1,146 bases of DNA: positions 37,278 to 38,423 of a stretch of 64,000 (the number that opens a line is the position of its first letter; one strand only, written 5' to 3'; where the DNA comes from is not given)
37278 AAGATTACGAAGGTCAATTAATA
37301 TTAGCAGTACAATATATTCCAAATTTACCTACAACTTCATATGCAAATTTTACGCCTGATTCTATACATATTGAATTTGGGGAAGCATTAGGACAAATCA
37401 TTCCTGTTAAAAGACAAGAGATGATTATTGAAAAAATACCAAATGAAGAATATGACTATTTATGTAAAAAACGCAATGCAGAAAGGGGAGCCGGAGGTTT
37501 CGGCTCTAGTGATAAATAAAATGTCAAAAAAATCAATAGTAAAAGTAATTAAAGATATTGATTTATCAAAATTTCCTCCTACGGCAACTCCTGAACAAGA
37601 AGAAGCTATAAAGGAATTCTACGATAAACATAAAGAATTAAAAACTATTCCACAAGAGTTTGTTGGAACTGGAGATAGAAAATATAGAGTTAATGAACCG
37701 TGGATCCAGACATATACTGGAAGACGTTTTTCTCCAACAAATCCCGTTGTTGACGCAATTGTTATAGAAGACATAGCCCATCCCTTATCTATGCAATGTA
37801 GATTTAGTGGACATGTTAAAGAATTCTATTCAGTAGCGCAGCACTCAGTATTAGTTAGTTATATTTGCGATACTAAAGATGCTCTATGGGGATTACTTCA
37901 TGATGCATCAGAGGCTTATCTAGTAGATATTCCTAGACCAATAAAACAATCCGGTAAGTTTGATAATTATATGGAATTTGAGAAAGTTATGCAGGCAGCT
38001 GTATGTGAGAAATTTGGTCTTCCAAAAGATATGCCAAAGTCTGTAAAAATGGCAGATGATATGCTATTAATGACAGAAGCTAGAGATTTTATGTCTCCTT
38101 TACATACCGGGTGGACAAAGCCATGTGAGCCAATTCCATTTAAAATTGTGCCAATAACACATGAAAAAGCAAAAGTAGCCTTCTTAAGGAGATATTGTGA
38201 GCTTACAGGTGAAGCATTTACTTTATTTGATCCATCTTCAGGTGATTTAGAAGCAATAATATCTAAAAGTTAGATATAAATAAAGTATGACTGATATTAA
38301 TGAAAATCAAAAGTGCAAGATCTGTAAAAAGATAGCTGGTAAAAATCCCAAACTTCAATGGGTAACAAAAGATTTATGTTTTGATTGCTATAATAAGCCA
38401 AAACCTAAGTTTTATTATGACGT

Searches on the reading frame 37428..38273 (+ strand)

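Call 23: search_protein_families(library=phrogs, proteins=[window:37428-38273:+], max_evalue=0.001)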
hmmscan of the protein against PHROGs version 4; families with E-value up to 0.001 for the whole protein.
window:37428-38273:+ (281 aa): 5 families
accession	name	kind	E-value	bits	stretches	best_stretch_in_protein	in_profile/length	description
phrog_318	-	other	1.1e-64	220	1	16-262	25-270/296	deoxyribonucleoside 5' monophosphate phosphatase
phrog_8467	-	other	2e-49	168.9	1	82-260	14-192/195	deoxyribonucleoside 5' monophosphate phosphatase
phrog_20276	-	unknown function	1.1e-23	84.6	1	92-177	3-88/103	-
phrog_21461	-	other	1.2e-16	61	1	92-139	3-50/52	phosphohydrolase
phrog_6402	-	other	9.6e-15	55.8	1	158-260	2-105/111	deoxyribonucleoside 5' monophosphate phosphatase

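Call 24: search_protein_families(library=pfam, proteins=[window:37428-38273:+], max_evalue=0.001)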
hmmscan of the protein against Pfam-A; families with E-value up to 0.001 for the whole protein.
window:37428-38273:+ (281 aa): 0 families
